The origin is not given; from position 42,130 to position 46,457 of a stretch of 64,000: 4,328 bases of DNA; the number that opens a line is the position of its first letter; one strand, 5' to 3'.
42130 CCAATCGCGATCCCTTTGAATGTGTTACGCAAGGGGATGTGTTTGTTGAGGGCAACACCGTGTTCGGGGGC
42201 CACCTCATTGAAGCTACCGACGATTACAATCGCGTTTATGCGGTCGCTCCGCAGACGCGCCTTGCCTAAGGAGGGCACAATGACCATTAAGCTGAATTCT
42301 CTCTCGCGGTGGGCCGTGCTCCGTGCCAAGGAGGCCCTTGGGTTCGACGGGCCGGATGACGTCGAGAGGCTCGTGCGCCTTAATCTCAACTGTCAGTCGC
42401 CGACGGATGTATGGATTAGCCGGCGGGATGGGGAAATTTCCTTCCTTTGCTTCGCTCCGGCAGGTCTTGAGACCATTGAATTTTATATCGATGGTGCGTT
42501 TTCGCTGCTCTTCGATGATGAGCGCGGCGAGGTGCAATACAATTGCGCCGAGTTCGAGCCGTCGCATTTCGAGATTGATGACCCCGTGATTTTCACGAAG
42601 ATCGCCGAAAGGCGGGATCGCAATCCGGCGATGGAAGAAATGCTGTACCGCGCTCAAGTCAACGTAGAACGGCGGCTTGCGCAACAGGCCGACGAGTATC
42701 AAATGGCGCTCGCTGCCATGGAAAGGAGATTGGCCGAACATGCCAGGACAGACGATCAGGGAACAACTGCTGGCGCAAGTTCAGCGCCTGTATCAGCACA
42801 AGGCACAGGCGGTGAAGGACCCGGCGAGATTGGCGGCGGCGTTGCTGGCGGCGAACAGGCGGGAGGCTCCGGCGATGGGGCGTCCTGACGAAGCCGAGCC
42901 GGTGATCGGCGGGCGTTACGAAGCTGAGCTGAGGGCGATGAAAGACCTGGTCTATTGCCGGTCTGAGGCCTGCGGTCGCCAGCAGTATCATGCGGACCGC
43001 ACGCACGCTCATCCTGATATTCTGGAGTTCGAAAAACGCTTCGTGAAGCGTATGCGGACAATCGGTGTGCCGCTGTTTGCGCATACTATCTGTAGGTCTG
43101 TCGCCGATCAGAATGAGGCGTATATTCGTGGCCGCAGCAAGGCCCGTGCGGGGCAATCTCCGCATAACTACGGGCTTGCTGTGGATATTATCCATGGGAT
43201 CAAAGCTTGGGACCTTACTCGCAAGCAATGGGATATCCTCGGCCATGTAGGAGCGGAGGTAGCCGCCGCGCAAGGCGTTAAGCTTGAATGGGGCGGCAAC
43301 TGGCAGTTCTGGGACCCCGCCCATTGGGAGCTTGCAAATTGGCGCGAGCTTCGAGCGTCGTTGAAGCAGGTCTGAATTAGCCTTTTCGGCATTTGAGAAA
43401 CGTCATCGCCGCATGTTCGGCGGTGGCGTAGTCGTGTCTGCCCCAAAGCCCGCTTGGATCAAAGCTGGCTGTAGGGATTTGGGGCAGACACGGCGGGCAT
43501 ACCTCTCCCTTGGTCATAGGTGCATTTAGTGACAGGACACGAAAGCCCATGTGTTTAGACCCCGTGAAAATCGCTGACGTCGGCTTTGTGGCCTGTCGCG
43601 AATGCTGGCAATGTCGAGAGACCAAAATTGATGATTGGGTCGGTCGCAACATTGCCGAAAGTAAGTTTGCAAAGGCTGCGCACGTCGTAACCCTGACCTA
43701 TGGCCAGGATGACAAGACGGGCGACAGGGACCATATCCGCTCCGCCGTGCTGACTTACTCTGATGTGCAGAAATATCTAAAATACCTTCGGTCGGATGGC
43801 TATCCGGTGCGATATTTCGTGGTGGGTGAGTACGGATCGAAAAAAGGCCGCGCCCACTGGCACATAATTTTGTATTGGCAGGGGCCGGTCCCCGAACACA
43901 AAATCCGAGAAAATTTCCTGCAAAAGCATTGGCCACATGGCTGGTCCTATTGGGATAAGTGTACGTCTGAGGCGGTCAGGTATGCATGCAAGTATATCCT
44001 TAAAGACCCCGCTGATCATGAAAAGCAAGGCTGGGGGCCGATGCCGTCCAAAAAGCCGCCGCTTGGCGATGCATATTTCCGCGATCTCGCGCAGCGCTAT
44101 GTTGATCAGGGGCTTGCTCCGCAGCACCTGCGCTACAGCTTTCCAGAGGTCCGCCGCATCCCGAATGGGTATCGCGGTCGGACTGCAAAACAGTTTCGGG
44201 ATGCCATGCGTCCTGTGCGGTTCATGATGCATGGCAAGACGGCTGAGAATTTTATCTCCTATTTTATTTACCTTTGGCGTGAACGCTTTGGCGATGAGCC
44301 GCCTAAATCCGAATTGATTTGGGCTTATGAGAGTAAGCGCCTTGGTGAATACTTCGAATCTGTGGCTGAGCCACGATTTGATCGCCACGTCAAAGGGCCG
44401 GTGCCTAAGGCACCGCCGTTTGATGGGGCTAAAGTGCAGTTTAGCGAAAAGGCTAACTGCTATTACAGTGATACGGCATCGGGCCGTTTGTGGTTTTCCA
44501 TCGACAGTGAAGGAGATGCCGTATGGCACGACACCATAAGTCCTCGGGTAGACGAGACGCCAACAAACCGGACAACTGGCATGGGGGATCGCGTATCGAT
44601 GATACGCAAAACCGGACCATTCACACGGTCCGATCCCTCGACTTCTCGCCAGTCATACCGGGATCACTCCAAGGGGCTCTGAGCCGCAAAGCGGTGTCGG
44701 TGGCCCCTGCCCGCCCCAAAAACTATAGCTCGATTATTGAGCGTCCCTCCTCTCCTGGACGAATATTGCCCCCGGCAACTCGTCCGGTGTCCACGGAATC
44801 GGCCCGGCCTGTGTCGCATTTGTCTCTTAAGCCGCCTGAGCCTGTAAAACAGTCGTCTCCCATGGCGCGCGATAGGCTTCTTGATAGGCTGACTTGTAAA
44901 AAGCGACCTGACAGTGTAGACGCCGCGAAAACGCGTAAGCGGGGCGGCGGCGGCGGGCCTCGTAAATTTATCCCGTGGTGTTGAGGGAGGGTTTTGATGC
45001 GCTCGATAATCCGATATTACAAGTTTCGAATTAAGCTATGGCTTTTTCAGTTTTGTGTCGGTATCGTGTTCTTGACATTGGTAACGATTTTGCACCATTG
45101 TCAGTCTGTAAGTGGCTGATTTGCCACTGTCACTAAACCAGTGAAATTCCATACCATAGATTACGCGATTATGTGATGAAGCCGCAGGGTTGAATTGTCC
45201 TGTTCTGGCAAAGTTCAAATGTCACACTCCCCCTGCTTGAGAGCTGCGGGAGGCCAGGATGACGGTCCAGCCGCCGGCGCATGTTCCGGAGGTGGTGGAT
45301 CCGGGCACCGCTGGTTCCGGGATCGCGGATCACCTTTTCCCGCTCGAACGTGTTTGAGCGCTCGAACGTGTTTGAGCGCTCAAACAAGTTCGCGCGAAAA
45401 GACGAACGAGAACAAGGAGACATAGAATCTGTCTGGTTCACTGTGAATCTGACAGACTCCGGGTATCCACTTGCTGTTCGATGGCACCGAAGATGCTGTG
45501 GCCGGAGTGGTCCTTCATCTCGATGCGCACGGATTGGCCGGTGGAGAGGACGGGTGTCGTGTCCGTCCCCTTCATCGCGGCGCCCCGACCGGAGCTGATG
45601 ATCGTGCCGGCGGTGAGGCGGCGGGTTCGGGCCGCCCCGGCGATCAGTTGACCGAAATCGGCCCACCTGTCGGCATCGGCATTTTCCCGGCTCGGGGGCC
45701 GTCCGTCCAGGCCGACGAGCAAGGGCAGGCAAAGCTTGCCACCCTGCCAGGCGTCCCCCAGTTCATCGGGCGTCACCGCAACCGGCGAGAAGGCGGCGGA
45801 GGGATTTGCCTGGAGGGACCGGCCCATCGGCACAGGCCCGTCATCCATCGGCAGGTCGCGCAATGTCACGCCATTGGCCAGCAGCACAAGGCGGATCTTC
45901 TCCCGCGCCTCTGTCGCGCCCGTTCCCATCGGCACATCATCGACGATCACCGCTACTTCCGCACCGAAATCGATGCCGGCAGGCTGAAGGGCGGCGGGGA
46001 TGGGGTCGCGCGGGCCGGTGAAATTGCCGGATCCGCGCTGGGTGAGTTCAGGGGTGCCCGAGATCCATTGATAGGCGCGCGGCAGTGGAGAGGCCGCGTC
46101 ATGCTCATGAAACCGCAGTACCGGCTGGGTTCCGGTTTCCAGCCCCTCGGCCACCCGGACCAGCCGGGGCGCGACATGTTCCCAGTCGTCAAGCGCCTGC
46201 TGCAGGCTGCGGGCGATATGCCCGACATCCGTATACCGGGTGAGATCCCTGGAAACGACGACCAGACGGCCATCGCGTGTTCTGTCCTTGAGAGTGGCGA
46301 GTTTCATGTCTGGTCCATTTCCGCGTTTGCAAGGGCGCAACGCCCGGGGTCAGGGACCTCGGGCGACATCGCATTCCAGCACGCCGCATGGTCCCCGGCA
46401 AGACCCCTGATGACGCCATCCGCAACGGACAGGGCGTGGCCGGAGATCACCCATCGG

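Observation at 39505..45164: Complete-looking Microviridae (ssDNA phage) genome integrated in a high-GC rhizobial-type replicon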

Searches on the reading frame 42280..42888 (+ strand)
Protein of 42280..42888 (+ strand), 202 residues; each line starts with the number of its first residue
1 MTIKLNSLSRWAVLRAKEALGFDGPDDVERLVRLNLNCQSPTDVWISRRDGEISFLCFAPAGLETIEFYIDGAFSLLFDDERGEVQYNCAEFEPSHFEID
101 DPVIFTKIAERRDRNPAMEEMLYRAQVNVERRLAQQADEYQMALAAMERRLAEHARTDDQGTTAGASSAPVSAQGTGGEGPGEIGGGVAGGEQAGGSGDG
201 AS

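Call 50: search_protein_families(library=phrogs, proteins=[window:42280-42888:+], max_evalue=0.1)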
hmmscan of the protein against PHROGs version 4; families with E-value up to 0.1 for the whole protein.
window:42280-42888:+ (202 aa): 0 families

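Call 51: search_protein_families(library=pfam, proteins=[window:42280-42888:+], max_evalue=1)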
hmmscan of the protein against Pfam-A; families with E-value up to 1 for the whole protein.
window:42280-42888:+ (202 aa): 0 families

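Call 76: search_solved_structures(query=window:42280-42888:+, max_evalue=1)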
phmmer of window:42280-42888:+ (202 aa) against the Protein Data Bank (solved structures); distinct sequences matched with E-value up to 1: 1.
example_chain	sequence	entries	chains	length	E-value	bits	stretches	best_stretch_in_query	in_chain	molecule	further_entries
8xi2_K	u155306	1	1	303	0.28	14.3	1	120-199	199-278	Pre-mRNA-splicing factor SPF27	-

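Call 102: find_homologous_proteins(query=window:42280-42888:+, max_evalue=0.001)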
Query window:42280-42888:+ (202 aa): 43 proteins with E <= 0.001 among 407 candidates.
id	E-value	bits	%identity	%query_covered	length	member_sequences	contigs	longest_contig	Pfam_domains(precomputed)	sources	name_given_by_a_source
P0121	7.0e-130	449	100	100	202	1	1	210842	-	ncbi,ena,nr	nr:hypothetical protein [uncultured Gellertiella sp.]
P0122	6.2e-51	191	51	96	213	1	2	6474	-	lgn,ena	-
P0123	8.2e-50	187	52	91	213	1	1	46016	-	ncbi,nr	ncbi:MAG: hypothetical protein JSR13_17665 [Proteobacteria bacterium]|nr:hypothetical protein [Pseud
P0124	6.4e-49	185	50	91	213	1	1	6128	-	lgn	-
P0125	9.8e-49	184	52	91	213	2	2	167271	-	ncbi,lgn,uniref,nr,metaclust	ncbi:hypothetical protein [Rhizobium sp. Root651]|uniref:hypothetical protein n=1 Tax=Rhizobium sp. 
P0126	3.7e-47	179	49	90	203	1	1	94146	-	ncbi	-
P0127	9.8e-47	177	46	89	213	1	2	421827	-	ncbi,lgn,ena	-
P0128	6.9e-46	175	47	100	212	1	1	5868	-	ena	-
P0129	1.2e-45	174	49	92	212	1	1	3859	-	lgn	-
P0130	2.4e-45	173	46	96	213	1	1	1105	-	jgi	-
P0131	9.5e-45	171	51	91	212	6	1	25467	-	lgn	-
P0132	1.1e-44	171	48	90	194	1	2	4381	-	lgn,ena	-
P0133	1.2e-44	171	48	91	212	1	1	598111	-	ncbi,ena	-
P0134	1.9e-44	170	47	76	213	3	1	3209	-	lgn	-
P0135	2.4e-44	170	47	92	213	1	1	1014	-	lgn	-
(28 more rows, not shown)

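Call 109: predict_structure(alignment_id=A4)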
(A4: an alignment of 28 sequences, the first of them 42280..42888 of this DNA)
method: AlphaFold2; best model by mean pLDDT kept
length: 202 residues; sequences in the alignment: 28
mean_pLDDT: 68.1   pTM: 0.41
mean pLDDT of the five models: 68.1, 68.1, 67.6, 67.2, 66.8
residues with pLDDT >= 90: 38; 70-90: 80; 50-70: 22; < 50: 62
segments of 3 or more residues with pLDDT < 50: 1-8, 101-106, 159-173, 175-202
pLDDT, mean of each block of 10 residues (from residue 1): 40 83 85 90 92 93 91 88 80 52 49 71 87 86 78 57 38 40 33 35 39
secondary structure, 60 per line:
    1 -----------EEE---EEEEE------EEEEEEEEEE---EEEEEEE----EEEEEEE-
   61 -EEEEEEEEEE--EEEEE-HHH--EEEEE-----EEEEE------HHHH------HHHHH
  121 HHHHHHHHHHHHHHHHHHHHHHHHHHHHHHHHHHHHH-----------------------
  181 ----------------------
elements in order: E12-14 E18-22 E29-38 E42-48 E53-59 E62-71 E74-78 E85-89 E95-99 H106-109 H116-157

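Call 113: fold_search(model_id=the predicted structure, library=pdb)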
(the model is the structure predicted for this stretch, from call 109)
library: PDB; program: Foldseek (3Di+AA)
matches with E <= 10: 1732; with E <= 0.001: 0
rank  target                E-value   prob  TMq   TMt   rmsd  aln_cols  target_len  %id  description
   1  7vmf_B                2.0e-03  1.00  0.31  0.57   5.5        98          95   10  Crystal structure of Arabidopsis thaliana HDT2 (released 2022-09-21)
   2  7eha_C                2.2e-03  1.00  0.22  0.26   6.2       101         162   14  Crystal structure of the flagellar hook cap from Salmonella enterica serovar Typhimurium (released 2021-11-24)
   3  6ov3_B                2.6e-03  1.00  0.25  0.37  10.5       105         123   10  Crystal structure of human claudin-9 in complex with Clostridium perfringens entertoxin C-terminal domain in open form (released 2019-09-04)
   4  9dtp_C                2.6e-03  0.99  0.24  0.10  11.0       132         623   14  GlfT2 from Nocardia brasiliensis (released 2025-10-08)
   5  9nj1_A                2.8e-03  0.99  0.24  0.10  10.9       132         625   14  GlfT2 from Nocardia brasiliensis Bound to Galf Tetrasaccharide (released 2026-03-11)
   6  7eh9_A                3.1e-03  1.00  0.23  0.31   5.7        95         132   13  Crystal structure of the flagellar hook cap fragment from Salmonella enterica serovar Typhimurium (released 2021-11-24)
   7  9nj1_D                3.7e-03  0.99  0.24  0.10  10.9       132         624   14  GlfT2 from Nocardia brasiliensis Bound to Galf Tetrasaccharide (released 2026-03-11)
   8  9nj0_A                3.9e-03  0.99  0.23  0.09  10.0       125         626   14  GlfT2 from Nocardia brasiliensis Bound to Galf Trisaccharide (released 2026-03-11)
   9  7vmh_C                4.5e-03  1.00  0.29  0.50   6.4        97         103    9  Crystal structure of Arabidopsis thaliana HDT4 (released 2022-09-21)
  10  9dtp_A                5.1e-03  0.99  0.24  0.10  11.0       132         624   14  GlfT2 from Nocardia brasiliensis (released 2025-10-08)
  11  7kp4_B                5.6e-03  0.99  0.23  0.32  11.0       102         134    9  Crystal structure of human claudin-4 in complex with Clostridium perfringens enterotoxin C-terminal domain (released 2020-12-09)
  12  7vmf_A                6.3e-03  1.00  0.30  0.54   5.5       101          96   12  Crystal structure of Arabidopsis thaliana HDT2 (released 2022-09-21)
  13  6ov2_B                6.6e-03  0.99  0.23  0.33  10.6        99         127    8  Crystal structure of human claudin-9 in complex with Clostridium perfringens entertoxin C-terminal domain in closed fo (released 2019-09-04)
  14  7vmh_B                8.7e-03  1.00  0.29  0.53   5.7        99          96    6  Crystal structure of Arabidopsis thaliana HDT4 (released 2022-09-21)
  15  7eha_B                8.7e-03  1.00  0.25  0.29   5.5        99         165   11  Crystal structure of the flagellar hook cap from Salmonella enterica serovar Typhimurium (released 2021-11-24)
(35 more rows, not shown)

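Call 116: fold_search(model_id=the predicted structure, library=viral)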
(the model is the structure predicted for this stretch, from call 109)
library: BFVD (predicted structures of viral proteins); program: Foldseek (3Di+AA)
matches with E <= 10: 1684; with E <= 0.001: 21
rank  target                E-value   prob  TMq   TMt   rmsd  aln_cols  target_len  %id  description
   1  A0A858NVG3            7.7e-11  1.00  0.39  0.43  18.1       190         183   28  (no name in the UniProt tables at hand)
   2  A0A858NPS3            1.1e-10  1.00  0.42  0.42  18.1       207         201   28  (no name in the UniProt tables at hand)
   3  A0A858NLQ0            2.4e-10  1.00  0.38  0.39  23.6       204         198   26  (no name in the UniProt tables at hand)
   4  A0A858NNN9            4.3e-10  1.00  0.36  0.38  20.2       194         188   33  (no name in the UniProt tables at hand)
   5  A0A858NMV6            9.3e-10  1.00  0.42  0.43  19.9       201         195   23  (no name in the UniProt tables at hand)
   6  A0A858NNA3            4.2e-09  1.00  0.41  0.42  16.2       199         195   24  (no name in the UniProt tables at hand)
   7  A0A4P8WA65            4.5e-09  1.00  0.37  0.40  16.6       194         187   26  (no name in the UniProt tables at hand)
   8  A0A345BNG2            3.0e-08  1.00  0.38  0.34  27.6       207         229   18  (no name in the UniProt tables at hand)
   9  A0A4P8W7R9            4.8e-08  1.00  0.38  0.38  27.7       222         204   21  (no name in the UniProt tables at hand)
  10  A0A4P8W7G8            5.1e-08  1.00  0.39  0.43  20.3       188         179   22  (no name in the UniProt tables at hand)
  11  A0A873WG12            5.1e-08  1.00  0.37  0.43  23.6       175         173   19  (no name in the UniProt tables at hand)
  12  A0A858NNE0            1.9e-07  1.00  0.36  0.37  17.8       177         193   18  (no name in the UniProt tables at hand)
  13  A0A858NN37            6.0e-06  1.00  0.34  0.43  16.8       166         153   18  (no name in the UniProt tables at hand)
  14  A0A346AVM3            6.3e-06  1.00  0.31  0.29  30.0       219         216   19  (no name in the UniProt tables at hand)
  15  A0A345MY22            1.5e-05  1.00  0.36  0.49  18.1       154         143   16  (no name in the UniProt tables at hand)
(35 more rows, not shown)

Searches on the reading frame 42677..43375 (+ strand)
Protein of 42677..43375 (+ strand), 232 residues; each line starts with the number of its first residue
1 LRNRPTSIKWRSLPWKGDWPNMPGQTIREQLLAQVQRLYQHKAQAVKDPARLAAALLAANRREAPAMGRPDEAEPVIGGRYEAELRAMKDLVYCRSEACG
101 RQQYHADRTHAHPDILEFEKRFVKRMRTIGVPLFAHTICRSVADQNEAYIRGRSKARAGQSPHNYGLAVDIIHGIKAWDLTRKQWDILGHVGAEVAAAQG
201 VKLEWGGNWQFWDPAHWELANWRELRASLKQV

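Call 3: search_protein_families(library=pfam, proteins=[window:42677-43375:+], max_evalue=0.1)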
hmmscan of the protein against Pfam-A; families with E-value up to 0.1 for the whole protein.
window:42677-43375:+ (232 aa): 2 families
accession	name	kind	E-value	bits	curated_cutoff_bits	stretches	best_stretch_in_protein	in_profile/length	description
PF13539.11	Peptidase_M15_4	-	1.9e-08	35.2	25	1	157-218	4-69/70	D-alanyl-D-alanine carboxypeptidase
PF02557.22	VanY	-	0.0048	17.1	25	1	120-174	13-77/132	D-alanyl-D-alanine carboxypeptidase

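Call 4: search_protein_families(library=phrogs, proteins=[window:42677-43375:+], max_evalue=0.01)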
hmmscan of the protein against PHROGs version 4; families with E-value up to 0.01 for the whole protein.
window:42677-43375:+ (232 aa): 5 families
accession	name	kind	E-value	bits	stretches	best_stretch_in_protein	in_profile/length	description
phrog_465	-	lysis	9.2e-15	55.7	1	112-226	57-172/292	endolysin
phrog_5115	-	moron, auxiliary metabolic gene and host takeover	6.4e-11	43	1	120-222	25-124/283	ferredoxin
phrog_6523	-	lysis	8.2e-11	43.2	1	120-221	26-131/255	endolysin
phrog_15351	-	lysis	1.5e-10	41.9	1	121-222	31-139/289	endolysin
phrog_2649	-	lysis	1.5e-09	39.1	1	137-226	40-134/261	endolysin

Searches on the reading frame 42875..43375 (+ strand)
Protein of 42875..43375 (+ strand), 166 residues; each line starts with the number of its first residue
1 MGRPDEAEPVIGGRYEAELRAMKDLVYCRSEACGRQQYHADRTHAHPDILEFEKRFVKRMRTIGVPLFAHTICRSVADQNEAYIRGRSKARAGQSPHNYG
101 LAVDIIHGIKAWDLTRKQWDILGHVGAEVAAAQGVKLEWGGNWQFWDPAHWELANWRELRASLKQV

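Call 51: search_protein_families(library=pfam, proteins=[window:42875-43375:+], max_evalue=1)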
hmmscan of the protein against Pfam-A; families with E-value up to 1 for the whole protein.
window:42875-43375:+ (166 aa): 2 families
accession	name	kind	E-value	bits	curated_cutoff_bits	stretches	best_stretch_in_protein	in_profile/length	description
PF13539.11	Peptidase_M15_4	-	4.9e-09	37.1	25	1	91-152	4-69/70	D-alanyl-D-alanine carboxypeptidase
PF02557.22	VanY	-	0.0023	18.1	25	1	53-108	12-77/132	D-alanyl-D-alanine carboxypeptidase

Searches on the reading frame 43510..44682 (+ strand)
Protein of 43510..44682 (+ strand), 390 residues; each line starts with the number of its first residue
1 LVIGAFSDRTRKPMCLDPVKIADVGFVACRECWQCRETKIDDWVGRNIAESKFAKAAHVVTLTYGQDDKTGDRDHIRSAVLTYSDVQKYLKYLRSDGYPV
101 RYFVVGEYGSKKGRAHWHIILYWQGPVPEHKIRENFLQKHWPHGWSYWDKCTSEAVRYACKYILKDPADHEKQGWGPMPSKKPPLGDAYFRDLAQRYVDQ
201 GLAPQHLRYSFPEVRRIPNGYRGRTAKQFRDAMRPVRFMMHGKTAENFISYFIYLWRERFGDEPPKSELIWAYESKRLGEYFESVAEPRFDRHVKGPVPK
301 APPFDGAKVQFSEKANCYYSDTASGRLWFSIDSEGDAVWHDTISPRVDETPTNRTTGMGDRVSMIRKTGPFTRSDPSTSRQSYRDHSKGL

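Call 3: search_protein_families(library=pfam, proteins=[window:43510-44682:+], max_evalue=0.1)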
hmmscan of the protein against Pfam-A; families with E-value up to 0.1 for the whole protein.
window:43510-44682:+ (390 aa): 1 family
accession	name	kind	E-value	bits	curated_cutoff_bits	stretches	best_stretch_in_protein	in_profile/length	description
PF23343.2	REP_ORF2-G2P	-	9.1e-19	68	27.8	1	58-166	2-98/99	Replication-associated protein ORF2/G2P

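Call 4: search_protein_families(library=phrogs, proteins=[window:43510-44682:+], max_evalue=0.01)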
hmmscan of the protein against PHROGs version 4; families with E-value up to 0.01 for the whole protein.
window:43510-44682:+ (390 aa): 4 families
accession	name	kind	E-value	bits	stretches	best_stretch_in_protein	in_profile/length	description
phrog_942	-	DNA, RNA and nucleotide metabolism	2e-35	124.1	1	23-201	85-282/501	replication initiation protein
phrog_3584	-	DNA, RNA and nucleotide metabolism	1.6e-09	38.6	1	49-175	61-185/265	replication initiation protein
phrog_29197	-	unknown function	7.1e-09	36.9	1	21-122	56-168/187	-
phrog_713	-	DNA, RNA and nucleotide metabolism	0.0045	16.9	1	101-123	170-192/432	DNA replication initiation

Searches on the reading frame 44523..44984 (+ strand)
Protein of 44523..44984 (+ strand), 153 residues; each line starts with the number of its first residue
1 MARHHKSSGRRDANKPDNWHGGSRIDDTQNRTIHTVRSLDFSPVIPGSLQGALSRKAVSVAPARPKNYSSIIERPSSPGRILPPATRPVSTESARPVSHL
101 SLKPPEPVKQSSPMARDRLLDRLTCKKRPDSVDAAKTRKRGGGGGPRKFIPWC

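Call 3: search_protein_families(library=pfam, proteins=[window:44523-44984:+], max_evalue=0.1)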
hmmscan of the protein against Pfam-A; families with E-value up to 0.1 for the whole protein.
window:44523-44984:+ (153 aa): 1 family
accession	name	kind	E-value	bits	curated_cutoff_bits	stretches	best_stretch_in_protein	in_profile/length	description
PF23715.1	DUF7157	-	0.0079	17.7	27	1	58-123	12-76/87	Family of unknown function (DUF7157)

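Call 4: search_protein_families(library=phrogs, proteins=[window:44523-44984:+], max_evalue=0.01)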
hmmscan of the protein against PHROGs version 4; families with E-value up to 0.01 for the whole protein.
window:44523-44984:+ (153 aa): 0 families

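Call 50: search_protein_families(library=phrogs, proteins=[window:44523-44984:+], max_evalue=0.1)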
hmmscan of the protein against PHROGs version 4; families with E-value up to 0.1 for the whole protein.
window:44523-44984:+ (153 aa): 0 families

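Call 77: search_solved_structures(query=window:44523-44984:+, max_evalue=1)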
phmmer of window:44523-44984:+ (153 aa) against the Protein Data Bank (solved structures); distinct sequences matched with E-value up to 1: 0.

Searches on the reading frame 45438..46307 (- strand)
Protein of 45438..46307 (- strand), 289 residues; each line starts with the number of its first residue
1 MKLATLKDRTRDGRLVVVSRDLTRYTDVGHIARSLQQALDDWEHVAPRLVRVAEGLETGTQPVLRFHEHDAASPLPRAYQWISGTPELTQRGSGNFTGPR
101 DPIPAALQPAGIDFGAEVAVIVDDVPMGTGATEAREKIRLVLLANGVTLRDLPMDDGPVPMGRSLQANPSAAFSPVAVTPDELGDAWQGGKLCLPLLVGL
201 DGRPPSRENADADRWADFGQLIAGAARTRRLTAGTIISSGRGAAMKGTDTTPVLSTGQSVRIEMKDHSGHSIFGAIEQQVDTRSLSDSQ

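Call 21: find_encoding_contigs(protein=window:45438-46307:-, flank=10000, max_places=10)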
Protein window:45438-46307:- (289 aa): no gene with exactly this product is on record in the collection.
